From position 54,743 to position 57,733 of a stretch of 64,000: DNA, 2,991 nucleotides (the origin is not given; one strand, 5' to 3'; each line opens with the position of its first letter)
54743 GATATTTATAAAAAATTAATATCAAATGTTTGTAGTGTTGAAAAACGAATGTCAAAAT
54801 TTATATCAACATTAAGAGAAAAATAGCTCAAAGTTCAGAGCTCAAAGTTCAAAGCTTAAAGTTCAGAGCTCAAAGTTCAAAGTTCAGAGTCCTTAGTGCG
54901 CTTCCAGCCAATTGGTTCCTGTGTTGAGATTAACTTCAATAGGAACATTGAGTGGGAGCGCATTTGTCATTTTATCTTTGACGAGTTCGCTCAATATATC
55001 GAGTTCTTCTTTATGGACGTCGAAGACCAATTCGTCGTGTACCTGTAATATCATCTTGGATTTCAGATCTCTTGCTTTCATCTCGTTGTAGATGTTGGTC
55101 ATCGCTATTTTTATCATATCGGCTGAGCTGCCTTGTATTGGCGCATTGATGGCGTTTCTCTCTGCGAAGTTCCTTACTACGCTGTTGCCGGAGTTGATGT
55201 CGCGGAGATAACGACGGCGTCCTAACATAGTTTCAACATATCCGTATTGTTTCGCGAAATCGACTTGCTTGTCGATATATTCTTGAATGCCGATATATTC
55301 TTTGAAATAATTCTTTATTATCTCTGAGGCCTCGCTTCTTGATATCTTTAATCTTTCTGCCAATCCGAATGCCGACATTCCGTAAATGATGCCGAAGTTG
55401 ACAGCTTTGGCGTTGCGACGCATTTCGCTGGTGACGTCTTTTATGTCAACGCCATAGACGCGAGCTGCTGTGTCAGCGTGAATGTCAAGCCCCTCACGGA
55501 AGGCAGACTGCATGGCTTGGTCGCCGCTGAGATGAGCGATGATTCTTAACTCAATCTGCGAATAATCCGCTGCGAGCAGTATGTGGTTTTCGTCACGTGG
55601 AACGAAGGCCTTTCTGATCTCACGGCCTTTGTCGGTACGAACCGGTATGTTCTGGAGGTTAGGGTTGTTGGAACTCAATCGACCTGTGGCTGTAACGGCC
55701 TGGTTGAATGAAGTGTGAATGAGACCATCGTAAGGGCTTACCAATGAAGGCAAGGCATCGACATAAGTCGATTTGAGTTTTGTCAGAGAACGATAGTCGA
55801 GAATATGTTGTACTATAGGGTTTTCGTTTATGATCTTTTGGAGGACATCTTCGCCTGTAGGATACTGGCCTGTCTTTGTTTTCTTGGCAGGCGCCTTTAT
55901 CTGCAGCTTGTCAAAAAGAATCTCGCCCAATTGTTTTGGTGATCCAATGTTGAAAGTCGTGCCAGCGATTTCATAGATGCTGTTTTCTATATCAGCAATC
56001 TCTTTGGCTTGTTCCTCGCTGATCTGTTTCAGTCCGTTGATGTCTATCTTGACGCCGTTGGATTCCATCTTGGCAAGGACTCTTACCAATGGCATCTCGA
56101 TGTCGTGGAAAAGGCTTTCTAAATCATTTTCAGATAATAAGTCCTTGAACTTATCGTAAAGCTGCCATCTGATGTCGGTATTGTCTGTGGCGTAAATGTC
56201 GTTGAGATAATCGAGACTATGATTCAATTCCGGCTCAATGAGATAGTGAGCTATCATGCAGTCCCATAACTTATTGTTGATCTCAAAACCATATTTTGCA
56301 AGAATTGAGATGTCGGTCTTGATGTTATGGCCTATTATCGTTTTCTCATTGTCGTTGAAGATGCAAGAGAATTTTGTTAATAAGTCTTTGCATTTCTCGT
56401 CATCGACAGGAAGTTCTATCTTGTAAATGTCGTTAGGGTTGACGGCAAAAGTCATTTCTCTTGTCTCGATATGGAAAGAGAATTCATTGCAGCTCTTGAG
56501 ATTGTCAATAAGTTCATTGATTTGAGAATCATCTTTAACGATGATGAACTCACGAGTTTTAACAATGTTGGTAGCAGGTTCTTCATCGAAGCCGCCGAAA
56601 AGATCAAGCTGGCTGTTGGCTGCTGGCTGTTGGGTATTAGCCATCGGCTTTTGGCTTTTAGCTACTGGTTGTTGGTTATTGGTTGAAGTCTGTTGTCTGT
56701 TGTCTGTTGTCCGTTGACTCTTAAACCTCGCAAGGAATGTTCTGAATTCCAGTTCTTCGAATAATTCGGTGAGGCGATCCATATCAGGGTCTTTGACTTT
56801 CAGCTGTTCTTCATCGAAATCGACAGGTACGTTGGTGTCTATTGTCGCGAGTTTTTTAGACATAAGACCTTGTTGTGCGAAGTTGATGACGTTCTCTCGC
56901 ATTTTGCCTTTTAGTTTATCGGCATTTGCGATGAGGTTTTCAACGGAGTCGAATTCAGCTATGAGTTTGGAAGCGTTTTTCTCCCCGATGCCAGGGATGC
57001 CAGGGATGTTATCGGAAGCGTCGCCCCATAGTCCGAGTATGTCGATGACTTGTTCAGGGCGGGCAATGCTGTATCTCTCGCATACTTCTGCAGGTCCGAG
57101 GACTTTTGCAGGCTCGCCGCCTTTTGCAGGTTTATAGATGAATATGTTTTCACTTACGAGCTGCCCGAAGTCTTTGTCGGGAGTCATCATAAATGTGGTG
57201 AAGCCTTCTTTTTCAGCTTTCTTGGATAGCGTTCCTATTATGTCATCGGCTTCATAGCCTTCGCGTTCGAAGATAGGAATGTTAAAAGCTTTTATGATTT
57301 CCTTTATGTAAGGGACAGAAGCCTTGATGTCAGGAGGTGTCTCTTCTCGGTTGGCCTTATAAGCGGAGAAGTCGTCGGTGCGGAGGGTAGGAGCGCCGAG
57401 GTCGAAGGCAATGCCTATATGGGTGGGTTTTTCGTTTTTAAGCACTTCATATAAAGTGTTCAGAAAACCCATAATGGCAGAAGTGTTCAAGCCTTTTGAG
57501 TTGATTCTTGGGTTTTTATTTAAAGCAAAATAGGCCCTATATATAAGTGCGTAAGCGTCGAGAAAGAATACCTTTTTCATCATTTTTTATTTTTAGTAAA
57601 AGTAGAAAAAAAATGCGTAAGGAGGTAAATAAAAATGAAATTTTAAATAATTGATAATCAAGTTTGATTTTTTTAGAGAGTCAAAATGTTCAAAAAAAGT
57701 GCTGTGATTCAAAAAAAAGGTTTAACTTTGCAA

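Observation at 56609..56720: The same heptad DNA repeat inserted in frame inside polA, giving a 7-aa-periodic Q-rich linker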

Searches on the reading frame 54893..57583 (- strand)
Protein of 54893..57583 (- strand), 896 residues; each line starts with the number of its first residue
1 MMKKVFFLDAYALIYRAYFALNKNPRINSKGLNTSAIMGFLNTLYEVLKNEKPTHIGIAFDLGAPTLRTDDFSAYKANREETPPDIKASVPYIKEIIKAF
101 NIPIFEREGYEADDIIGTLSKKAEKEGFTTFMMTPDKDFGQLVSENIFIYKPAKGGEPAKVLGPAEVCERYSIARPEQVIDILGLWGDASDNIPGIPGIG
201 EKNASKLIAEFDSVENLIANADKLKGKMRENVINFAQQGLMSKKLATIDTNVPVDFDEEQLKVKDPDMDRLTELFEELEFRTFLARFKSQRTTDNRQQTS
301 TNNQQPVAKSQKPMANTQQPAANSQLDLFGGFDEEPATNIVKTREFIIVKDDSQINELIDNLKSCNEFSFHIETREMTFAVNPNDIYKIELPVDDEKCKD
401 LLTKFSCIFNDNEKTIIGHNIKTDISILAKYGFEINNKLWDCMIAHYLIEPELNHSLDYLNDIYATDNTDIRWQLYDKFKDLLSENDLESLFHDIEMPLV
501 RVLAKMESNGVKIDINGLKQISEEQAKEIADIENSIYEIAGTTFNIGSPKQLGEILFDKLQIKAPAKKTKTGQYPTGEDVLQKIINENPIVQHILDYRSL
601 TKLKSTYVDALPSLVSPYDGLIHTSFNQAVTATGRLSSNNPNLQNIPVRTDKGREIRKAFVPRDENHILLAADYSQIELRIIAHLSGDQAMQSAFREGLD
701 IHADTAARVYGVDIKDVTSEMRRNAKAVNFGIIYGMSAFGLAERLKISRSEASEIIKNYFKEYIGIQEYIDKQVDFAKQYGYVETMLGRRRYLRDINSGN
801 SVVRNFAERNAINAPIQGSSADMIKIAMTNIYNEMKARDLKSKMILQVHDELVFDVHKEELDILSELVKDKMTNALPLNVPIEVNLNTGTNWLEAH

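Call 9: find_related_loci(query=window:54893-57583:-, collection=genome_contigs, flank=3000)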
Query window:54893-57583:- (896 aa) in genome_contigs; peptide patterns used: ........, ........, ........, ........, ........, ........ (x = any residue, [..] = any of these).
600 stretches matched a pattern (row limit reached: there are more); 598 encode a relative of the query (tblastn E <= 1e-3); the best 80 are kept; 80 distinct loci.
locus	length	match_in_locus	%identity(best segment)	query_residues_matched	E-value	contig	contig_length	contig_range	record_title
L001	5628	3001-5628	87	5-876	0e+0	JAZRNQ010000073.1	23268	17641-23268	MAG: Bacteroidales bacterium isolate T1900045407_YK20190097.MAGScoT_cleanbin_000018 SGB_6995_k141_111313, whole genome s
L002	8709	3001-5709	66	3-896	0e+0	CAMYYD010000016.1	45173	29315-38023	MAG TPA_asm: uncultured Bacteroidales bacterium isolate SRR10912534_bin.55_metaWRAP_v1.3_MAG genome assembly, contig: ER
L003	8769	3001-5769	64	3-896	0e+0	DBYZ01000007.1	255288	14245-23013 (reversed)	MAG TPA_asm: Bacteroidales bacterium UBA1173 UBA1173_contig_215, whole genome shotgun sequence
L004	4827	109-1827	97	324-896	0e+0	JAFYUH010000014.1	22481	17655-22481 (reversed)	MAG: Bacteroidales bacterium isolate RGIG7428 Water_buffalos_Colon-1__c57733, whole genome shotgun sequence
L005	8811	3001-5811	60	3-896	0e+0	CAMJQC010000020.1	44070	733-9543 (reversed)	MAG: uncultured Bacteroidales bacterium isolate SRR12081302_bin.11_metaWRAP_v1.3_MAG genome assembly, contig: ERZ1228977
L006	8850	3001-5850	58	3-896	0e+0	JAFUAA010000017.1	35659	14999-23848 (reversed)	MAG: Bacteroidales bacterium isolate RGIG4305 Roe_deer_Duodenum-2__c447, whole genome shotgun sequence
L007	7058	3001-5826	58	3-896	0e+0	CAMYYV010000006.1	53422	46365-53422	MAG TPA_asm: uncultured Bacteroidales bacterium isolate SRR10912541_bin.13_metaWRAP_v1.3_MAG genome assembly, contig: ER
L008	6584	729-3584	58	3-896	0e+0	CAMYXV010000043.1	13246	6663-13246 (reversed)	MAG TPA_asm: uncultured Bacteroidales bacterium isolate SRR10912534_bin.11_metaWRAP_v1.3_MAG genome assembly, contig: ER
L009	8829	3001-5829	58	3-896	0e+0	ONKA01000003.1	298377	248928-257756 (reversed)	uncultured Bacteroidales bacterium isolate RUG382 genome assembly, contig: scaffold_11, whole genome shotgun sequence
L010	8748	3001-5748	56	3-896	0e+0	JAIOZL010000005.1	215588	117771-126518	MAG: Bacteroidales bacterium isolate Tobar13.5m-G8 Tobar13-5m-C44, whole genome shotgun sequence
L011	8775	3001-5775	55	4-896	0e+0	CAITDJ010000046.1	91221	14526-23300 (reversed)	MAG: uncultured Bacteroidetes bacterium isolate Loclat_bin-05130 genome assembly, contig: bin-05130:046/155, whole genom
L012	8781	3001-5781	54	3-896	0e+0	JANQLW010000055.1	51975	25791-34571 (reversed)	MAG: Bacteroidales bacterium isolate PL25a_bin.72 k99_4017563, whole genome shotgun sequence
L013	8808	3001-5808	54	1-896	0e+0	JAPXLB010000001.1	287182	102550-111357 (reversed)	MAG: Lentimicrobiaceae bacterium isolate binned_ad_5.140 NODE_14_length_287182_cov_133.822699, whole genome shotgun sequ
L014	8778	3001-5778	53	3-896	0e+0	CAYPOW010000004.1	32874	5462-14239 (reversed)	MAG TPA_asm: uncultured Draconibacterium sp. isolate SRP191223_co1_1 genome assembly, contig: NODE_1002_length_32874_cov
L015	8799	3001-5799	51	4-896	0e+0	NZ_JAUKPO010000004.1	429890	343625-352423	Rhodocytophaga aerolata strain KACC 12507 NODE_4_length_429890_cov_83.584557, whole genome shotgun sequence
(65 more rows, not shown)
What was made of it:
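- On STRR (cyanobacterial short tandemly repeated repetitive sequences): The closest genomes are all uncultured Bacteroidales (call 9).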

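Call 27: search_protein_families(library=pfam, proteins=[window:54893-57583:-])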
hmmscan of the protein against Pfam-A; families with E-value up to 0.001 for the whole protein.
window:54893-57583:- (896 aa): 6 families
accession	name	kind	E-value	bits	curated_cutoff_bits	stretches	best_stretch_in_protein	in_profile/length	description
PF00476.26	DNA_pol_A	-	3.5e-166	553.3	34.3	1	517-894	3-381/381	DNA polymerase family A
PF02739.22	5_3_exonuc_N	-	1.6e-53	181.2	34.3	1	4-171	1-163/164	5'-3' exonuclease, N-terminal resolvase-like domain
PF01367.25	5_3_exonuc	-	1.4e-33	115.7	40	1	175-268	2-96/97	5'-3' exonuclease, C-terminal SAM fold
PF01612.26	DNA_pol_A_exo1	-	3.6e-14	53.4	23.6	1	347-487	2-150/173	3'-5' exonuclease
PF22619.2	DNA_polI_exo1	-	0.00018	21.7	27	1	404-478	39-114/140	DNA polymerase I, ribonuclease H-like domain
PF12826.13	HHH_2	-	0.00096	19.7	27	0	195-219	7-31/64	Helix-hairpin-helix motif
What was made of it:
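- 56123..56545 (-): 3'-5' exonuclease-like domain (aa 347-487), probably inactive: the ExoI motif reads H-I-E at aa 371-373. PF01612 (call 27).
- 54902..56035 (-): Family A polymerase domain (aa 517-894). PF00476, E = 3.5e-166 (call 27).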

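Call 50: search_solved_structures(query=window:54893-57583:-, show_alignments=2, max_evalue=1e-50)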
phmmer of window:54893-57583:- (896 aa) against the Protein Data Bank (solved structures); distinct sequences matched with E-value up to 1e-50: 64 (the best 60 are shown).
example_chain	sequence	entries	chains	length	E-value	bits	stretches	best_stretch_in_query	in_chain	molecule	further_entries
6vde_A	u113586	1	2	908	6.1e-174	584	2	477-893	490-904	DNA polymerase I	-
1bgx_T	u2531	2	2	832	1.1e-168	566.6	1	484-895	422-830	TAQ DNA POLYMERASE | PROTEIN (TAQ POLYMERASE)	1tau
1taq_A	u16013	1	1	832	3.3e-166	558.4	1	484-895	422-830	TAQ DNA POLYMERASE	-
1dpi_A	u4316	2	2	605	1.1e-136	460.7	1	464-896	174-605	DNA POLYMERASE I KLENOW FRAGMENT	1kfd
1d9d_A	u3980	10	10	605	1.1e-136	460.7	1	464-896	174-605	DNA POLYMERASE I | PROTEIN (DNA POLYMERASE I KLENOW FRAGMENT (E.C.2.7.7.7)) | PROTEIN (DNA POLYMERASE I-KLENOW FRAGMENT (E.C.2.7.7.7))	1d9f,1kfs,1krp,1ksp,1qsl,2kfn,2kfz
8oo6_A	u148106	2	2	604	1.1e-136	460.7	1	464-896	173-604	DNA polymerase I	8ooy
1kln_A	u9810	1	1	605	1.8e-136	460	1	464-896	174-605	PROTEIN (DNA POLYMERASE I KLENOW FRAGMENT (E.C.2.7.7.7))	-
1d8y_A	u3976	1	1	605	1.9e-136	460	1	464-896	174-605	DNA POLYMERASE I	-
6p5c_A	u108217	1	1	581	1.7e-130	440.2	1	472-895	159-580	DNA polymerase I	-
6mu4_A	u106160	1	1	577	2.3e-130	439.8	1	472-895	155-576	DNA polymerase I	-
6dsu_A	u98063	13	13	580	2.4e-130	439.8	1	472-895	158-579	DNA polymerase I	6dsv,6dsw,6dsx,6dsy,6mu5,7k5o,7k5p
8sco_A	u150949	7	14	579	4.5e-130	438.9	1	472-895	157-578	DNA polymerase I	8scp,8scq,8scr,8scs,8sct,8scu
9yd2_A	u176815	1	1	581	4.5e-130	438.9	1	472-895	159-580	DNA polymerase I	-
4dqi_A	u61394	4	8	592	4.8e-130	438.8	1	472-895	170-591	DNA polymerase I | DNA polymerase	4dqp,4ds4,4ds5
4dsj_A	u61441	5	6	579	6.4e-130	438.4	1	472-895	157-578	DNA polymerase | DNA polymerase I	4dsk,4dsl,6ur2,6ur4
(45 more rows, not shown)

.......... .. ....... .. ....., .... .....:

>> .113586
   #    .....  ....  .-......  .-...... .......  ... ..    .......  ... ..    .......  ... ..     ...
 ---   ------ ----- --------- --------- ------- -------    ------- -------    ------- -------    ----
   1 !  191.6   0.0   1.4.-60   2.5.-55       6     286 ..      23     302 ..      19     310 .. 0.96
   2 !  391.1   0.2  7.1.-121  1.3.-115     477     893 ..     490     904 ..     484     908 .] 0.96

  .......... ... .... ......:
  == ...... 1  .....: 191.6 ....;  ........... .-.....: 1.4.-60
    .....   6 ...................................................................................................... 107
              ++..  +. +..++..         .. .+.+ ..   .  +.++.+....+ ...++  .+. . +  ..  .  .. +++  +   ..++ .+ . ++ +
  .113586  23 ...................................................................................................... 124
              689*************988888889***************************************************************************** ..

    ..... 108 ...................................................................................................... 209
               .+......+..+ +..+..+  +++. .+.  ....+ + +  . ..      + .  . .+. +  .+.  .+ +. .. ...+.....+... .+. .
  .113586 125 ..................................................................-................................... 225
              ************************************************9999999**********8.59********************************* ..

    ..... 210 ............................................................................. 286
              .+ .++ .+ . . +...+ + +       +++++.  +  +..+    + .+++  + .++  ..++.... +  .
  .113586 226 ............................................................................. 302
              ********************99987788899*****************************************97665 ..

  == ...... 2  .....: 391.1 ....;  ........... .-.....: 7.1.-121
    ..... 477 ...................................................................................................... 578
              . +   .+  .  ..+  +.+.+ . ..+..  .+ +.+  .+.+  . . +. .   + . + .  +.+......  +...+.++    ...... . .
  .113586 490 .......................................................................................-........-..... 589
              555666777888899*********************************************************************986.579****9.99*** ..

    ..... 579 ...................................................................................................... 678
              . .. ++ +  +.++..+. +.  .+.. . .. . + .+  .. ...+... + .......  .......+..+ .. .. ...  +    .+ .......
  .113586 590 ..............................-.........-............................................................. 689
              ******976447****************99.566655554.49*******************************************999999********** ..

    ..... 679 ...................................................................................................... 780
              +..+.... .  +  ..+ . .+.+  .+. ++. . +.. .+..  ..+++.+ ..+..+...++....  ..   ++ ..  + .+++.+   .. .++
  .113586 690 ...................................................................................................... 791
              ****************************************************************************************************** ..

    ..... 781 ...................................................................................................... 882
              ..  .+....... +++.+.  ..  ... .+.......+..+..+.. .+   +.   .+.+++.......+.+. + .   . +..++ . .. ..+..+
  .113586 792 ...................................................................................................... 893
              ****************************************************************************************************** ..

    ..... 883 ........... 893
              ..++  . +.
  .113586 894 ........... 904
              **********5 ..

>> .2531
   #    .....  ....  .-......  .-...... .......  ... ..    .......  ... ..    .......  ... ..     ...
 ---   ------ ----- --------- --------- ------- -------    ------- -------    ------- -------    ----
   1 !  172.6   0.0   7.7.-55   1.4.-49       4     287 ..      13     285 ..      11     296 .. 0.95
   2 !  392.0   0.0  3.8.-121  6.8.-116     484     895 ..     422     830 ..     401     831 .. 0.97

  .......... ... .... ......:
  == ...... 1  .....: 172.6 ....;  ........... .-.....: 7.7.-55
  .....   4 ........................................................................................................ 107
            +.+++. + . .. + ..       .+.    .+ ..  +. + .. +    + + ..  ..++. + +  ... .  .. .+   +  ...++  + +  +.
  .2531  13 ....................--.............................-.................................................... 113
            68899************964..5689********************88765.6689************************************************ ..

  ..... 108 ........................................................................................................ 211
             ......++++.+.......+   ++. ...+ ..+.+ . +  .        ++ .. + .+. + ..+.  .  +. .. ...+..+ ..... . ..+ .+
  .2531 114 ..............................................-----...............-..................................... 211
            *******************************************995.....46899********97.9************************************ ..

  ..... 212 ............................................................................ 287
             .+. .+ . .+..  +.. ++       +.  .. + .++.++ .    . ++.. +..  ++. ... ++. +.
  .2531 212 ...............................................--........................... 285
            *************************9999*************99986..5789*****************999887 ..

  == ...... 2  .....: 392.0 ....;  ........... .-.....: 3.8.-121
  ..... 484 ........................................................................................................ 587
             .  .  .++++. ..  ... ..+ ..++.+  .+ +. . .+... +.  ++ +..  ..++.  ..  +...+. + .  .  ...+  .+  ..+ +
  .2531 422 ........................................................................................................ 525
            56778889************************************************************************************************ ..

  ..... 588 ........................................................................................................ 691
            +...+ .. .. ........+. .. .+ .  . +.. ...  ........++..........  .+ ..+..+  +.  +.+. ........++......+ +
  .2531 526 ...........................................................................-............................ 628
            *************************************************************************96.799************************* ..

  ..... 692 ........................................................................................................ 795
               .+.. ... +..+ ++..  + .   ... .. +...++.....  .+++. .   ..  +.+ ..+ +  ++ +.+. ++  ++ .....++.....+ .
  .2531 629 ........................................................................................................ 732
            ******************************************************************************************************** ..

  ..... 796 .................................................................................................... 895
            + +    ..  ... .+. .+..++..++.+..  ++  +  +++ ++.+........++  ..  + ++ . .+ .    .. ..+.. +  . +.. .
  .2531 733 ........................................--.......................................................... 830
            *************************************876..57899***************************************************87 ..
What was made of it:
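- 56780..57574 (-): 5'-nuclease domains (aa 4-268). Homology to solved Pol I structures runs to aa 286-287 (...FLARF). PF02739 at aa 4-171 and PF01367 at aa 175-268 (call 27); phmmer alignments to 6vde and 1taq (call 50).
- On DNA polymerase I (PolA): PF02739, PF01367, PF01612 and PF00476 (call 27); matches to 6vde, 1taq and Klenow structures (call 50).
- The tract lies between Pfam and PDB domain boundaries (calls 27, 50).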
